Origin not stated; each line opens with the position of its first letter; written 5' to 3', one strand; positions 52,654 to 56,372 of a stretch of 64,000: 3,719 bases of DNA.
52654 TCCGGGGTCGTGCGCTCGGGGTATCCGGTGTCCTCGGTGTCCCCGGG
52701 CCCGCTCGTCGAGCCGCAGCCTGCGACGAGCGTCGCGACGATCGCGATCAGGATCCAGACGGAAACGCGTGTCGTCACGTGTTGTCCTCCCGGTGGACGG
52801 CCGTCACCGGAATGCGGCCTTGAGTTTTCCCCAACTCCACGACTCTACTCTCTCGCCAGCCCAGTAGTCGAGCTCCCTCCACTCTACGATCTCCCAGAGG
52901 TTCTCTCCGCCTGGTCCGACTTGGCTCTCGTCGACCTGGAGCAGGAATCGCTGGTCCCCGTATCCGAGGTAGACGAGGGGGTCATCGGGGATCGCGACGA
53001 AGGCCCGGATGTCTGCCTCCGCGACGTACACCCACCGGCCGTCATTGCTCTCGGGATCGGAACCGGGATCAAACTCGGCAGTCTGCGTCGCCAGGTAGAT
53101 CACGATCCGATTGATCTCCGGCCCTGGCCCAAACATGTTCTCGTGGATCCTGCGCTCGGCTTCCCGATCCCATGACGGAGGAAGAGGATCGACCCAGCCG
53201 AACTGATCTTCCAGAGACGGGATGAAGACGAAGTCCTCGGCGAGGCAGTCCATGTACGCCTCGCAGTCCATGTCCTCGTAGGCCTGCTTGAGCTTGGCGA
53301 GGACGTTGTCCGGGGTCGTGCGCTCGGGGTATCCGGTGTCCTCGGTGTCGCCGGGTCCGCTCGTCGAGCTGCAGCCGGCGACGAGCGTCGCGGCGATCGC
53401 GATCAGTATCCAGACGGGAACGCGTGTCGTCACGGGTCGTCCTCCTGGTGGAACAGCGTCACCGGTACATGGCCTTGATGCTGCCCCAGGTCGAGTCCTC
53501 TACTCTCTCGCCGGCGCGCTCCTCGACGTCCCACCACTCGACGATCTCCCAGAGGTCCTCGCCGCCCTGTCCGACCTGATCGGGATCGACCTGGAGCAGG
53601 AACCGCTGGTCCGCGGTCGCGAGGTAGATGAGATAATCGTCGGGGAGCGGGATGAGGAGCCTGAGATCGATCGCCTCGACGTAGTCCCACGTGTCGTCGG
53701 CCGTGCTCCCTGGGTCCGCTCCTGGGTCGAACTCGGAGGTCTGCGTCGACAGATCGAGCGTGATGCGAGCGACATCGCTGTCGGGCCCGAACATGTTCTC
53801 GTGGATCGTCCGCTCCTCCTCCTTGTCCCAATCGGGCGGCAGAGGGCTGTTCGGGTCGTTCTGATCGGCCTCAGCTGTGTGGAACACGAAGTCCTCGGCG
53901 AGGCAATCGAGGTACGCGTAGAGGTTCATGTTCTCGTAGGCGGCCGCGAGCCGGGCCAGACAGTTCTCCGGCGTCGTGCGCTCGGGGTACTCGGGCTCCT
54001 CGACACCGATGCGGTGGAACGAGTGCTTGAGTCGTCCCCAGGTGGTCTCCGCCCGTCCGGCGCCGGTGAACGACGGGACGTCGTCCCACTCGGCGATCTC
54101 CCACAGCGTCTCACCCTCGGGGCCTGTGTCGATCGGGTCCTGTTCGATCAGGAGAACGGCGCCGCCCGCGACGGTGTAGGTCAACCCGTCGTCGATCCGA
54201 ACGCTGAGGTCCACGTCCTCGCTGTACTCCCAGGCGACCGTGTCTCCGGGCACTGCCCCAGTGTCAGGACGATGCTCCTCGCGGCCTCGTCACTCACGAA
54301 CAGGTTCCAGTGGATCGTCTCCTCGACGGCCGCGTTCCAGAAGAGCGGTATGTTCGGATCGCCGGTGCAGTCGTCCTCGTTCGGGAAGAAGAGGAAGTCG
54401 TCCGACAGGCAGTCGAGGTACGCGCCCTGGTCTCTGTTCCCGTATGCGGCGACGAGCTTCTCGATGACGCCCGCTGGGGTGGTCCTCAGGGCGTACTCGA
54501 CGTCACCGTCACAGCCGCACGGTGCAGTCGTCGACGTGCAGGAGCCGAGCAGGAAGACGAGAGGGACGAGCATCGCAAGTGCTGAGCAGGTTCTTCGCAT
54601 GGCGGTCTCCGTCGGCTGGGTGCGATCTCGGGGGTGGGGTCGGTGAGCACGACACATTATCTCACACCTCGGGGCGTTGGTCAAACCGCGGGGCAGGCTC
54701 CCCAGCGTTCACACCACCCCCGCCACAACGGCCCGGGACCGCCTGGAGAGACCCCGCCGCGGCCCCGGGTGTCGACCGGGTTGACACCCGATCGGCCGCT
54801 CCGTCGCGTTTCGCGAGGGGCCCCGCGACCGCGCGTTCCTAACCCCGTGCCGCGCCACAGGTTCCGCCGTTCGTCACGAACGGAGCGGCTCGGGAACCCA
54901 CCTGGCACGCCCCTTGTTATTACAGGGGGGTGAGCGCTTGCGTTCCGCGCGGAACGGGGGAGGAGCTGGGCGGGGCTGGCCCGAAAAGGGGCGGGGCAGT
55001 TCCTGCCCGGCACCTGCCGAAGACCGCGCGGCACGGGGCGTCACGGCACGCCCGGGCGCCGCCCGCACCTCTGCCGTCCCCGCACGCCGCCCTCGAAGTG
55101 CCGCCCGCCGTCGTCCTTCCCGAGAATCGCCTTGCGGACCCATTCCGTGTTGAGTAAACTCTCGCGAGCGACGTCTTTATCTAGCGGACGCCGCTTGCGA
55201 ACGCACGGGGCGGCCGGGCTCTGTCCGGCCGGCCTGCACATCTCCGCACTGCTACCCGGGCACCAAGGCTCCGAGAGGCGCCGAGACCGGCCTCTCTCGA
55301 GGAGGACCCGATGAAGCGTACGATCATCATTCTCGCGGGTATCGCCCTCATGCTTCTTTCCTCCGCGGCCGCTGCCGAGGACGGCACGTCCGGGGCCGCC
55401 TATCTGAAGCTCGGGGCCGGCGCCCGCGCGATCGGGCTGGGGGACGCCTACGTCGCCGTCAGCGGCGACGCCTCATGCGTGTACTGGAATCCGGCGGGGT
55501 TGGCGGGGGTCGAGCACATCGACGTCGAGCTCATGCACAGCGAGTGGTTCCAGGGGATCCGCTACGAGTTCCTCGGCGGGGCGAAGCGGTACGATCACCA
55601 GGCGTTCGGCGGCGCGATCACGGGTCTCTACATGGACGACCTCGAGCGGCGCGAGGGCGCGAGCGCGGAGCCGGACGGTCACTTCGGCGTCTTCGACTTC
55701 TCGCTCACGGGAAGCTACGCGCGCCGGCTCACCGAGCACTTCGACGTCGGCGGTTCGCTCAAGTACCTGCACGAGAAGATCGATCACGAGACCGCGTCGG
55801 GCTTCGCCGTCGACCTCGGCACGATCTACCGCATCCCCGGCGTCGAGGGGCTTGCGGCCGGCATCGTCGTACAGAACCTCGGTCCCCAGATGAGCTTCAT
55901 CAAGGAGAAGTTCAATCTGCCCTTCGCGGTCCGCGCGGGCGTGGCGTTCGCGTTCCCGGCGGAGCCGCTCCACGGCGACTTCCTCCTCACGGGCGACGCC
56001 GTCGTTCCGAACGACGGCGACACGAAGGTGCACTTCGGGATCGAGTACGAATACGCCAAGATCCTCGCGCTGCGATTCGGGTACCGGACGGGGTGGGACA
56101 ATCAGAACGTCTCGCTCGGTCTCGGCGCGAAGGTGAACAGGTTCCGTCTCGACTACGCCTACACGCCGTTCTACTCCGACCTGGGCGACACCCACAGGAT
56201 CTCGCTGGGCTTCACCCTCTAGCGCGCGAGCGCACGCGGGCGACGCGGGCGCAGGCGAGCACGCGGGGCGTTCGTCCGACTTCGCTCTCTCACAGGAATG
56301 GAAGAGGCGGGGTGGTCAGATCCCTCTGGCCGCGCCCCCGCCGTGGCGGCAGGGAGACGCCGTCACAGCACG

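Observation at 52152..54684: Tandem array of four NTF2/SnoaL-like lipoprotein paralogs, two of them joined by an apparent frameshift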

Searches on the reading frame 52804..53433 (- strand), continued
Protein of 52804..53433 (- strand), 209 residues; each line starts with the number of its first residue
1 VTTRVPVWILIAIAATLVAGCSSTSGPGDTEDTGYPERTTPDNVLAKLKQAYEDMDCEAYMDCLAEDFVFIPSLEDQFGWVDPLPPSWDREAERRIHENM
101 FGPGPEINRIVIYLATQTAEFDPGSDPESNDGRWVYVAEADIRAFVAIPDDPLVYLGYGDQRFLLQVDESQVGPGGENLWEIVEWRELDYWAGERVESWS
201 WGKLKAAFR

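Call 57: find_encoding_contigs(protein=P0089, flank=3000, max_places=6)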
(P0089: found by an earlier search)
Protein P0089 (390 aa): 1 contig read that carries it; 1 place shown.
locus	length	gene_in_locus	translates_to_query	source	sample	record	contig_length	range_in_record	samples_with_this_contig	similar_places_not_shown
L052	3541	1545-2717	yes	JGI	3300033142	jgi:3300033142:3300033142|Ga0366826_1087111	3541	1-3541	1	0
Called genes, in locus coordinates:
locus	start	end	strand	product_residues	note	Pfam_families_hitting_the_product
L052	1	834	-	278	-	?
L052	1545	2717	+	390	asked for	-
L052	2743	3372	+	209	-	-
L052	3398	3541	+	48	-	?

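Call 69: search_protein_representatives(alignment_id=A3)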
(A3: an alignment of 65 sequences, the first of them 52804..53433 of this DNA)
Query: 65 sequences, 217 profile positions. Proteins with E-value up to 0.001 (for the whole library): 2056; up to 1e-10: 703; up to 1e-30: 83. The best 150 are listed.
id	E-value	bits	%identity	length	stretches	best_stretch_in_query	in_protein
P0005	2.8e-130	448.5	-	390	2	39-215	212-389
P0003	2.0e-128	442.4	-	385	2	12-216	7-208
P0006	7.7e-128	440.5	-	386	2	38-216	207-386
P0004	7.1e-125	430.8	-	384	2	39-216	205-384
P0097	1.8e-116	403.4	-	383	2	37-216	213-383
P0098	1.0e-115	400.9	-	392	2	43-215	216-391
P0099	1.1e-107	374.6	-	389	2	8-216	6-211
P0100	1.7e-96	338.1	-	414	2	37-216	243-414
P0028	3.7e-90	317.4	-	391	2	45-215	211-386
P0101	1.7e-79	282.5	-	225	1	1-216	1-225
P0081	1.5e-76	272.9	-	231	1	1-216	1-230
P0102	1.4e-74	266.5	-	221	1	1-216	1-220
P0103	2.1e-74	265.9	-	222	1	3-216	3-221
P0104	1.0e-72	260.4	-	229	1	4-216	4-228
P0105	2.9e-72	258.8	-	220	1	8-216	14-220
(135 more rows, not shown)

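Call 79: search_protein_families(library=ncbifam, proteins=[L021:2364-3350:-, L027:1103-2101:-, L017:2370-3380:-, L015:2079-2987:-, L018:1497-2519:-, L029:2394-3671:-, L033:1022-3127:+], max_evalue=0.001)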
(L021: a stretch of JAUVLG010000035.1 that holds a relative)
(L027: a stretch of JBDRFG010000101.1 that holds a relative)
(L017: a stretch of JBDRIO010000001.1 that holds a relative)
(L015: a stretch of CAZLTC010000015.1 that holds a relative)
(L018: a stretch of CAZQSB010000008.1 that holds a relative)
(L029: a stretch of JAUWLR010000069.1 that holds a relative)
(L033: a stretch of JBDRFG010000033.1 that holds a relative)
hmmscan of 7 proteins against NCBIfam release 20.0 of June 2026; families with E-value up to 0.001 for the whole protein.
L021:2364-3350:- (329 aa): 4 families
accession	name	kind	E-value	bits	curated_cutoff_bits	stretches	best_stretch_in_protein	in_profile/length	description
NF033709.1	PorV_fam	subfamily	7.7e-57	193.3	90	1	54-327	3-324/326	PorV/PorQ family protein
NF033711.1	T9SS_PorQ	equivalog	3.6e-28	98.6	220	1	34-238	5-210/335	type IX secretion system protein PorQ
NF052325.1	PorVQ2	equivalog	6.5e-28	97.6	325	1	56-201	28-186/354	putative type IX sorting system protein PorV2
NF033710.1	T9SS_OM_PorV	equivalog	2.6e-20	72.9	250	1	53-246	24-236/367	type IX secretion system outer membrane channel protein PorV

L027:1103-2101:- (333 aa): 4 families
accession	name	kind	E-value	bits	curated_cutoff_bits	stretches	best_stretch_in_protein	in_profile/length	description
NF033709.1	PorV_fam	subfamily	1.8e-60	205.2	90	1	57-331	2-324/326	PorV/PorQ family protein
NF033711.1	T9SS_PorQ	equivalog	7e-30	104.2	220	1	38-242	5-210/335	type IX secretion system protein PorQ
NF052325.1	PorVQ2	equivalog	4.3e-27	95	325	1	60-205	28-186/354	putative type IX sorting system protein PorV2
NF033710.1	T9SS_OM_PorV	equivalog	5.5e-25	88.3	250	1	54-251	21-237/367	type IX secretion system outer membrane channel protein PorV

L017:2370-3380:- (337 aa): 4 families
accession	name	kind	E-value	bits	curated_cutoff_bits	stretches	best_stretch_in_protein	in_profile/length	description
NF033709.1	PorV_fam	subfamily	1.7e-55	188.9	90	1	60-336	1-325/326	PorV/PorQ family protein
NF052325.1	PorVQ2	equivalog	1.4e-25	89.9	325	1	64-208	28-185/354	putative type IX sorting system protein PorV2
NF033711.1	T9SS_PorQ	equivalog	3.2e-23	82.3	220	1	41-246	4-210/335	type IX secretion system protein PorQ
NF033710.1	T9SS_OM_PorV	equivalog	7.6e-22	78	250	2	56-254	19-236/367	type IX secretion system outer membrane channel protein PorV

L015:2079-2987:- (303 aa): 5 families
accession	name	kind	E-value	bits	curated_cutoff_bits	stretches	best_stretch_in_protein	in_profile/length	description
NF033709.1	PorV_fam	subfamily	4.7e-58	197.3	90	1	27-303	2-326/326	PorV/PorQ family protein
NF052325.1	PorVQ2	equivalog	3e-25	88.9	325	1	30-174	28-185/354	putative type IX sorting system protein PorV2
NF033711.1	T9SS_PorQ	equivalog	6.9e-25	87.8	220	1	9-212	6-210/335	type IX secretion system protein PorQ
NF033710.1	T9SS_OM_PorV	equivalog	1.3e-22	80.5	250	2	25-219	22-235/367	type IX secretion system outer membrane channel protein PorV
TIGR03519.1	T9SS_PorP_fam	subfamily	0.0005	19.6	90.55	0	143-302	153-291/292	PorP/SprF family type IX secretion system membrane protein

L018:1497-2519:- (341 aa): 5 families
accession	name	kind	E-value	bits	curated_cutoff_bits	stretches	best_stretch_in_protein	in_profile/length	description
NF033709.1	PorV_fam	subfamily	2.9e-58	198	90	1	64-340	1-325/326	PorV/PorQ family protein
NF033711.1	T9SS_PorQ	equivalog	1e-27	97.1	220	1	45-250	4-210/335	type IX secretion system protein PorQ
NF052325.1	PorVQ2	equivalog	6.1e-26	91.2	325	1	52-214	12-187/354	putative type IX sorting system protein PorV2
NF033710.1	T9SS_OM_PorV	equivalog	1.3e-25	90.4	250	2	50-260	9-238/367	type IX secretion system outer membrane channel protein PorV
TIGR03519.1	T9SS_PorP_fam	subfamily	0.00024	20.7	90.55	0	202-340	153-291/292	PorP/SprF family type IX secretion system membrane protein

L029:2394-3671:- (426 aa): 4 families
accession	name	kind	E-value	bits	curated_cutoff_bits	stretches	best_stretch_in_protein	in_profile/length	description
NF033709.1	PorV_fam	subfamily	1.6e-59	202.2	90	1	150-424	2-324/326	PorV/PorQ family protein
NF033711.1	T9SS_PorQ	equivalog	9.7e-28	97.2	220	1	132-335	6-210/335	type IX secretion system protein PorQ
NF052325.1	PorVQ2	equivalog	1.5e-25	89.9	325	1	153-299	28-187/354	putative type IX sorting system protein PorV2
NF033710.1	T9SS_OM_PorV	equivalog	3.4e-24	85.7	250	1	149-344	23-237/367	type IX secretion system outer membrane channel protein PorV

L033:1022-3127:+ (702 aa): 0 families

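Call 80: search_protein_families(library=pfam, proteins=[L021:6513-7673:+, L027:4583-5725:+, L017:4562-5734:+, L015:5346-6509:+, L018:4574-5530:+, L033:1022-3127:+, L039:867-3104:+, L033:4791-6632:-], max_evalue=0.001)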
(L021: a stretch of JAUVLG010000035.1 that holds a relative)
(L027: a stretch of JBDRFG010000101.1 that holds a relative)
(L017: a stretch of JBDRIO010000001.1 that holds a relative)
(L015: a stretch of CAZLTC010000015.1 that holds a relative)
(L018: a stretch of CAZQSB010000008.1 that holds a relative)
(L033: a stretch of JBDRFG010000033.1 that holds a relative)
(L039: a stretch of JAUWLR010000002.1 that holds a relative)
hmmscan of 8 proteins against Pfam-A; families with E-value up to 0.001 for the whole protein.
L021:6513-7673:+ (387 aa): 1 family
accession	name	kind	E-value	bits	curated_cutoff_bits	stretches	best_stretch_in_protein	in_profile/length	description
PF02517.21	Rce1-like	-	2.3e-24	85.9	22.4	1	229-319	5-92/93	Type II CAAX prenyl endopeptidase Rce1-like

L027:4583-5725:+ (381 aa): 1 family
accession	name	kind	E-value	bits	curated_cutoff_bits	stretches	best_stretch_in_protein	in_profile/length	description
PF02517.21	Rce1-like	-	2e-23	82.9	22.4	1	225-315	5-92/93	Type II CAAX prenyl endopeptidase Rce1-like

L017:4562-5734:+ (391 aa): 1 family
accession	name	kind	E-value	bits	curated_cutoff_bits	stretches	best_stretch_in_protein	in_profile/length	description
PF02517.21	Rce1-like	-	2.3e-22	79.5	22.4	1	235-327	4-93/93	Type II CAAX prenyl endopeptidase Rce1-like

L015:5346-6509:+ (388 aa): 1 family
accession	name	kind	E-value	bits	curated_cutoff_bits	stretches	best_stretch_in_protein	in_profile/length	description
PF02517.21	Rce1-like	-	2.3e-25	89.1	22.4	1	233-325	4-93/93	Type II CAAX prenyl endopeptidase Rce1-like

L018:4574-5530:+ (319 aa): 1 family
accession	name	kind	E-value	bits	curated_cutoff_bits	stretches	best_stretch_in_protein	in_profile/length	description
PF02517.21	Rce1-like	-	7.2e-26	90.8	22.4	1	158-249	5-93/93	Type II CAAX prenyl endopeptidase Rce1-like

L033:1022-3127:+ (702 aa): 0 families

L039:867-3104:+ (746 aa): 0 families

L033:4791-6632:- (614 aa): 3 families
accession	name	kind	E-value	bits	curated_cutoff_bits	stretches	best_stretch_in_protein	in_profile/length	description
PF00884.28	Sulfatase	-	2.2e-46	159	25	1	176-471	2-301/301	Sulfatase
PF01663.27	Phosphodiest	-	3.9e-12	46.9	23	1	178-416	2-222/342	Type I phosphodiesterase / nucleotide pyrophosphatase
PF16347.10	SGSH_C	-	5.8e-11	43.2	29.3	1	418-578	1-150/154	N-sulphoglucosamine sulphohydrolase, C-terminal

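Call 81: search_protein_families(library=ncbifam, proteins=[L021:1409-2368:+, L027:218-1069:+, L021:7795-8469:-], max_evalue=0.001)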
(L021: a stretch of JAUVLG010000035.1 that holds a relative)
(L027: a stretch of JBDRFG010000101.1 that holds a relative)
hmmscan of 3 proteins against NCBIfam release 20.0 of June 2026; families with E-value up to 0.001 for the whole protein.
L021:1409-2368:+ (320 aa): 2 families
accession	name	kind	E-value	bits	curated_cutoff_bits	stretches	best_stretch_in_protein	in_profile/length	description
NF003743.0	PRK05340.1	equivalog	9.2e-27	93.8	134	1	71-305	3-238/242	UDP-2,3-diacylglucosamine diphosphatase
TIGR01854.1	lipid_A_lpxH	equivalog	3.2e-24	85.5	190.35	1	72-299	1-229/231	UDP-2,3-diacylglucosamine diphosphatase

L027:218-1069:+ (284 aa): 2 families
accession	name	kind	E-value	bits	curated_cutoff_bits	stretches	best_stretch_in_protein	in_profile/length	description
NF003743.0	PRK05340.1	equivalog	1.6e-25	89.7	134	1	34-265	4-236/242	UDP-2,3-diacylglucosamine diphosphatase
TIGR01854.1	lipid_A_lpxH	equivalog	1.1e-24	87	190.35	1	34-262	1-230/231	UDP-2,3-diacylglucosamine diphosphatase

L021:7795-8469:- (225 aa): 0 families

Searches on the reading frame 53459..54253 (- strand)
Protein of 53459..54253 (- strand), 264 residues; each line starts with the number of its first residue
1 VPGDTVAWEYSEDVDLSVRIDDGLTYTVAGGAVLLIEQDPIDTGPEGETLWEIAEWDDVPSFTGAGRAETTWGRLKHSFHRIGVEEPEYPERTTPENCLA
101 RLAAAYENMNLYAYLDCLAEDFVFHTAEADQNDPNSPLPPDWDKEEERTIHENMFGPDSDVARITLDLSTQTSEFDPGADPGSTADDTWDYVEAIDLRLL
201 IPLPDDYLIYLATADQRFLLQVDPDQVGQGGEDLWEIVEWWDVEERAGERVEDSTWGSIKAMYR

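Call 4: search_protein_families(library=pfam, proteins=[window:53459-54253:-], max_evalue=1)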
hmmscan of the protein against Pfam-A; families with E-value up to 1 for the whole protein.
window:53459-54253:- (264 aa): 0 families

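Call 14: find_encoding_contigs(protein=window:53459-54253:-, flank=3000, max_places=10)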
Protein window:53459-54253:- (264 aa): no gene with exactly this product is on record in the collection.

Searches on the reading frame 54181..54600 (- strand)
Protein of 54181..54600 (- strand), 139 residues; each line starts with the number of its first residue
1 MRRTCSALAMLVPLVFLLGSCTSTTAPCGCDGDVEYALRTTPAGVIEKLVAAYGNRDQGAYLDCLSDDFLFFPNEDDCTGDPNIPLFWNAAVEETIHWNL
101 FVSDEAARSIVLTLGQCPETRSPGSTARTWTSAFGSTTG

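Call 4: search_protein_families(library=pfam, proteins=[window:54181-54600:-], max_evalue=1)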
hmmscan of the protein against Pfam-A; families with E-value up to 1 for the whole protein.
window:54181-54600:- (139 aa): 0 families

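Call 13: find_encoding_contigs(protein=window:54181-54600:-, flank=3000, max_places=10)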
Protein window:54181-54600:- (139 aa): no gene with exactly this product is on record in the collection.

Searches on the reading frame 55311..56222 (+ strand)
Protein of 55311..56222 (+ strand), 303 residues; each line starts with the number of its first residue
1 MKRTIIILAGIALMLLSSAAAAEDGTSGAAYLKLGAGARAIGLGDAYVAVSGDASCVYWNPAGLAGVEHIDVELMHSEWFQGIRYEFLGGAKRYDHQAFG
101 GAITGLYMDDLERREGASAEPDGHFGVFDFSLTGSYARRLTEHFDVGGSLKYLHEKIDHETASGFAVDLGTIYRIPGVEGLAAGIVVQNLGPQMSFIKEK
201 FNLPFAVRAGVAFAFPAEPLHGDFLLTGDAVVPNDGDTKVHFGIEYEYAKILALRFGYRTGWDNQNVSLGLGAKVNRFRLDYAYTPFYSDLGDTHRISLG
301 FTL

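Call 4: search_protein_families(library=pfam, proteins=[window:55311-56222:+], max_evalue=1)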
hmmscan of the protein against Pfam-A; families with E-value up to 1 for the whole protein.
window:55311-56222:+ (303 aa): 4 families
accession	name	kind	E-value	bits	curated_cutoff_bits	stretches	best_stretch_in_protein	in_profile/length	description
PF19572.5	PorV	-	2.9e-11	43.8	27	1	26-215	10-219/243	Type IX secretion system protein PorV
PF03687.19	UPF0164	-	7.7e-09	35.2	21.4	1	31-151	43-161/325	Uncharacterised protein family (UPF0164)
PF11751.14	PorP_SprF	-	3.3e-05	24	22.3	1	158-301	132-273/273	Type IX secretion system membrane protein PorP/SprF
PF03349.22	Toluene_X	-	0.0033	16.4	29.7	1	40-72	20-55/421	Outer membrane protein transport protein (OMPP1/FadL/TodX)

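Call 40: search_protein_families(library=ncbifam, proteins=[window:55311-56222:+], max_evalue=0.1)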
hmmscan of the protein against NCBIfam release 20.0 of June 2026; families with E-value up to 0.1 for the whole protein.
window:55311-56222:+ (303 aa): 7 families
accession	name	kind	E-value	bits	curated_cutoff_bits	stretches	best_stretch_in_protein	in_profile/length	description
NF033709.1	PorV_fam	subfamily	7.3e-63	213.1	90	1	26-302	1-325/326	PorV/PorQ family protein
NF033711.1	T9SS_PorQ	equivalog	1.1e-30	106.8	220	1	7-221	4-219/335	type IX secretion system protein PorQ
NF033710.1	T9SS_OM_PorV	equivalog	6.4e-27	94.7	250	2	22-219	19-235/367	type IX secretion system outer membrane channel protein PorV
NF052325.1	PorVQ2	equivalog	1.1e-26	93.6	325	1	15-175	13-186/354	putative type IX sorting system protein PorV2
TIGR03519.1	T9SS_PorP_fam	subfamily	0.01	15.3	90.55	1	180-302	166-291/292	PorP/SprF family type IX secretion system membrane protein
NF041599.1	reg_PtrA_PA2808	domain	0.079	12.9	31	0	4-25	3-24/46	co-regulatory protein PtrA N-terminal domain-containing protein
NF050080.1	pilus_FilD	exception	0.086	11.1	970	0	32-74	23-65/549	putative pilus system OmpP1/FadL family transporter FilD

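Call 53: find_encoding_contigs(protein=window:55311-56222:+, flank=2500, max_places=10)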
Protein window:55311-56222:+ (303 aa): 3 contigs read that carry it; 2 places shown.
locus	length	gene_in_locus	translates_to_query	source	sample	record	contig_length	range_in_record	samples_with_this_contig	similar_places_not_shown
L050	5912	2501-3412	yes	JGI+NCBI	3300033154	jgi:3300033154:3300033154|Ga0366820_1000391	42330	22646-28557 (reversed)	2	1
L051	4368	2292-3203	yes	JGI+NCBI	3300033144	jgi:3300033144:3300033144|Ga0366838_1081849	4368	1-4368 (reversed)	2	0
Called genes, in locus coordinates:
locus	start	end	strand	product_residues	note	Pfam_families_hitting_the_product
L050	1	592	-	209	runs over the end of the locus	-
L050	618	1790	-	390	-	-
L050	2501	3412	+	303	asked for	PF03687:UPF0164, PF19572:PorV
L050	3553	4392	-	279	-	PF00149:Metallophos (weak), PF12850:Metallophos_2 (faint)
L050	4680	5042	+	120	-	-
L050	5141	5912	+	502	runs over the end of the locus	PF00089:Trypsin, PF13365:Trypsin_2, PF00595:PDZ, PF13180:PDZ_2, PF17820:PDZ_6, PF00595:PDZ (weak), PF13180:PDZ_2, PF17820:PDZ_6, +1 more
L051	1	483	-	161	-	?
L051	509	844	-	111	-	-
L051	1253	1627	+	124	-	-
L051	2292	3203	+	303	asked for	PF03687:UPF0164, PF19572:PorV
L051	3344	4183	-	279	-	PF00149:Metallophos (weak), PF12850:Metallophos_2 (faint)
